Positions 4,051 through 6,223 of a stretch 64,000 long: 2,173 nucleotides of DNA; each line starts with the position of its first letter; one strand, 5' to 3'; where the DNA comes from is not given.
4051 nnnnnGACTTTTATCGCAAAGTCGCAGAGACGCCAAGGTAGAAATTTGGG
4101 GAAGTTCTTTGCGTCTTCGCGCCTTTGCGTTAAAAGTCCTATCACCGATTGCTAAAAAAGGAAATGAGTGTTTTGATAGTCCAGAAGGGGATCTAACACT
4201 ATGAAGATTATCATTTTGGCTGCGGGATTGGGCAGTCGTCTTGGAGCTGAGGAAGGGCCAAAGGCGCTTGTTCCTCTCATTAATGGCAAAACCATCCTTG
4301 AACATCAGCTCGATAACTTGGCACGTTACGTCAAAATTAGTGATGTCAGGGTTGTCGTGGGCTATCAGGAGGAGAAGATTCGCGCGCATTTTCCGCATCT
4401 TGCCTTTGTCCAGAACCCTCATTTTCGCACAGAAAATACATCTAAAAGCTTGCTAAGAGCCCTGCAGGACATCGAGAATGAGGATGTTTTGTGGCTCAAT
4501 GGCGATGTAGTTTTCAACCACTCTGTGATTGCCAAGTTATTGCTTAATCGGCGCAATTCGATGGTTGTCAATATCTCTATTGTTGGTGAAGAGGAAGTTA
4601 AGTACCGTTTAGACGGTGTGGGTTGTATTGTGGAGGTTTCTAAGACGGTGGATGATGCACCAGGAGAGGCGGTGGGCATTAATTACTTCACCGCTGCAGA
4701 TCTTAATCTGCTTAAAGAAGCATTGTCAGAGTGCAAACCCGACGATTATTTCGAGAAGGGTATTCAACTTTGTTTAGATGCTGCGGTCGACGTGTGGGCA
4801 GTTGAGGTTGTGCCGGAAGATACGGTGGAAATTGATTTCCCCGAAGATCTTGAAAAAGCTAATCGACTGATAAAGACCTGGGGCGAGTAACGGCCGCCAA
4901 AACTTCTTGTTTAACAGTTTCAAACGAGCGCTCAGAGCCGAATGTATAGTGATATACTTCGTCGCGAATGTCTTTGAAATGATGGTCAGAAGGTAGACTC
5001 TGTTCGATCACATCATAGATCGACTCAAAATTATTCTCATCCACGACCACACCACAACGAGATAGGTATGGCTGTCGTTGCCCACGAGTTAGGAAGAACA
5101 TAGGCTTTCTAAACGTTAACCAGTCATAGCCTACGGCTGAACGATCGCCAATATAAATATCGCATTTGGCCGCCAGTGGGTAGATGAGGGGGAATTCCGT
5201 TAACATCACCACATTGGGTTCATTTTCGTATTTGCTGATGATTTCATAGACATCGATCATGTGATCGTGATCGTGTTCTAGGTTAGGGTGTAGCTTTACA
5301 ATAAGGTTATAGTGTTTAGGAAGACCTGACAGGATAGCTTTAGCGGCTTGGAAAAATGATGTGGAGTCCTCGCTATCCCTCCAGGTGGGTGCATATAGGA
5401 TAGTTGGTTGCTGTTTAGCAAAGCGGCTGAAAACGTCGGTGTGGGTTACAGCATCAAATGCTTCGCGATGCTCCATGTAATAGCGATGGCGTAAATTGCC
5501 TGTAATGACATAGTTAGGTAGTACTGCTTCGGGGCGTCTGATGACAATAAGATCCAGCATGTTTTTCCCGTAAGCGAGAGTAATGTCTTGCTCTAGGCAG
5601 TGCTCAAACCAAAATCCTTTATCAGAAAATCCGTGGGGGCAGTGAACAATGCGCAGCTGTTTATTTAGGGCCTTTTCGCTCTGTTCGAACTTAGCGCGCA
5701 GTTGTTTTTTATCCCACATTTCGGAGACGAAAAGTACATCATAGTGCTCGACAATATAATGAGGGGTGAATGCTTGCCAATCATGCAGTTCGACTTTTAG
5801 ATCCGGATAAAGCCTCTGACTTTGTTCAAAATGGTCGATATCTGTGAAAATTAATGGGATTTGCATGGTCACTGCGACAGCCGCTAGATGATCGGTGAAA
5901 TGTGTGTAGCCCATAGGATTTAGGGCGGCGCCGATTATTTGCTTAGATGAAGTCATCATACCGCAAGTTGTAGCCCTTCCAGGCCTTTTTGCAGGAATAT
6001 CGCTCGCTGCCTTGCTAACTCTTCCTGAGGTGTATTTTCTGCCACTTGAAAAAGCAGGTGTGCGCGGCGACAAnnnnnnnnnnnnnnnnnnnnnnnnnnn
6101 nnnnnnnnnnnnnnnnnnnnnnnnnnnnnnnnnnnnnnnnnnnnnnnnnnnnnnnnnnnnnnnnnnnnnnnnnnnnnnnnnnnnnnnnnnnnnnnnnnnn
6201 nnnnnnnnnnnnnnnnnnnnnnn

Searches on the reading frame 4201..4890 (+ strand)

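Call 28: search_protein_families(library=pfam, proteins=[window:4201-4890:+], max_evalue=0.001)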
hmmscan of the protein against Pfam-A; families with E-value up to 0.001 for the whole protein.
window:4201-4890:+ (229 aa): 4 families
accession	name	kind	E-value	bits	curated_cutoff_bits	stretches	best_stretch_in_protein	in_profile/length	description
PF12804.13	NTP_transf_3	-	6.2e-20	72.4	27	1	4-120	2-114/160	MobA-like NTP transferase domain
PF01128.25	IspD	-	5.2e-08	33.4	27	1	2-144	2-144/221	2-C-methyl-D-erythritol 4-phosphate cytidylyltransferase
PF00483.29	NTP_transferase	-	1.1e-05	25.6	21.2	1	3-108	2-116/245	Nucleotidyl transferase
PF18308.6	GGA_N-GAT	-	0.00087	19.3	25.6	0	214-226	19-31/39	N-terminal extension of GAT domain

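Call 83: search_protein_families(library=ncbifam, proteins=[window:4201-4890:+], max_evalue=0.00001)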
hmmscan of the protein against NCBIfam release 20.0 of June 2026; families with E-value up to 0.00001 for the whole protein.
window:4201-4890:+ (229 aa): 20 families
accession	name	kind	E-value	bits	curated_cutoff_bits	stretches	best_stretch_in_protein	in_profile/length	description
NF041313.1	UDPGP_AglF_Halo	equivalog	6.9e-17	61.7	400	1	1-223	1-233/234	UTP--glucose-1-phosphate uridylyltransferase AglF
TIGR03992.1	Arch_glmU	subfamily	1e-15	57.6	292.1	1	1-125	1-129/393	bifunctional sugar-1-phosphate nucleotidylyltransferase/acetyltransferase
TIGR01173.1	glmU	equivalog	2.6e-13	49.6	366.85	1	1-125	1-124/452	bifunctional UDP-N-acetylglucosamine diphosphorylase/glucosamine-1-phosphate N-acetyltransferase GlmU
NF041173.1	Sug_nt_acttase_Thmprot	equivalog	4.4e-12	45.6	600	1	1-123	1-126/405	bifunctional sugar-1-phosphate nucleotidylyltransferase/acetyltransferase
NF010936.0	PRK14356.1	equivalog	1.1e-10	41.1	666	1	4-225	9-244/456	bifunctional UDP-N-acetylglucosamine diphosphorylase/glucosamine-1-phosphate N-acetyltransferase GlmU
TIGR03310.1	matur_MocA_YgfJ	equivalog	2e-10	41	186.45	1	3-122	2-122/188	molybdenum cofactor cytidylyltransferase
NF010940.0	PRK14360.1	equivalog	3.6e-10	39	602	1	2-128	3-129/452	bifunctional UDP-N-acetylglucosamine diphosphorylase/glucosamine-1-phosphate N-acetyltransferase GlmU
NF010939.0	PRK14359.1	equivalog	1.1e-09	37.4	592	1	2-125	4-125/430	bifunctional UDP-N-acetylglucosamine diphosphorylase/glucosamine-1-phosphate N-acetyltransferase GlmU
NF045665.1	NTPtran_DVU1551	equivalog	2.2e-09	36.8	315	1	3-94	3-90/359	DVU_1551 family NTP transferase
NF010933.0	PRK14353.1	equivalog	1.2e-08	34.1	505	1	3-131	8-139/453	bifunctional UDP-N-acetylglucosamine diphosphorylase/glucosamine-1-phosphate N-acetyltransferase GlmU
NF010937.0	PRK14357.1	equivalog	1.7e-08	33.8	658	1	1-120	1-116/448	bifunctional UDP-N-acetylglucosamine diphosphorylase/glucosamine-1-phosphate N-acetyltransferase GlmU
TIGR00453.1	ispD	equivalog_domain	5.6e-08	32.5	181.3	1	3-91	2-88/219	2-C-methyl-D-erythritol 4-phosphate cytidylyltransferase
NF038362.1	Sden_1164_fam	equivalog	8.8e-08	31.9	300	1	3-173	4-194/266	Sden_1164 family protein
NF041135.1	IPPtranDIPPsyn_Thcocales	equivalog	8.9e-08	31.5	580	1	1-224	1-217/419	bifunctional L-myo-inositol-1-phosphate cytidylyltransferase/CDP-L-myo-inositol myo-inositolphosphotransferase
NF049965.1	GlMnHpPGnyltfHddC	equivalog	2.4e-07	30.6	300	1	1-116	1-118/221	D-glycero-D-manno-heptose 1-phosphate guanosyltransferase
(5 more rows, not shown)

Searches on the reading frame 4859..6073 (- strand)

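Call 28: search_protein_families(library=pfam, proteins=[window:4859-6073:-], max_evalue=0.001)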
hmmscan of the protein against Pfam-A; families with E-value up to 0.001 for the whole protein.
window:4859-6073:- (404 aa): 2 families
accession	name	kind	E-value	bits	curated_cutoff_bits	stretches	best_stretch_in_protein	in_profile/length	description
PF04464.20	Glyphos_transf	-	1.7e-13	50.8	22.1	1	221-345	191-308/367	CDP-Glycerol:Poly(glycerophosphate) glycerophosphotransferase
PF02350.25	Epimerase_2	-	7e-05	22.3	30.6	1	211-378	171-335/347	UDP-N-acetylglucosamine 2-epimerase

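Call 83: search_protein_families(library=ncbifam, proteins=[window:4859-6073:-], max_evalue=0.00001)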
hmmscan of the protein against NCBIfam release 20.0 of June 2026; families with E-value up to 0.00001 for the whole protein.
window:4859-6073:- (404 aa): 0 families
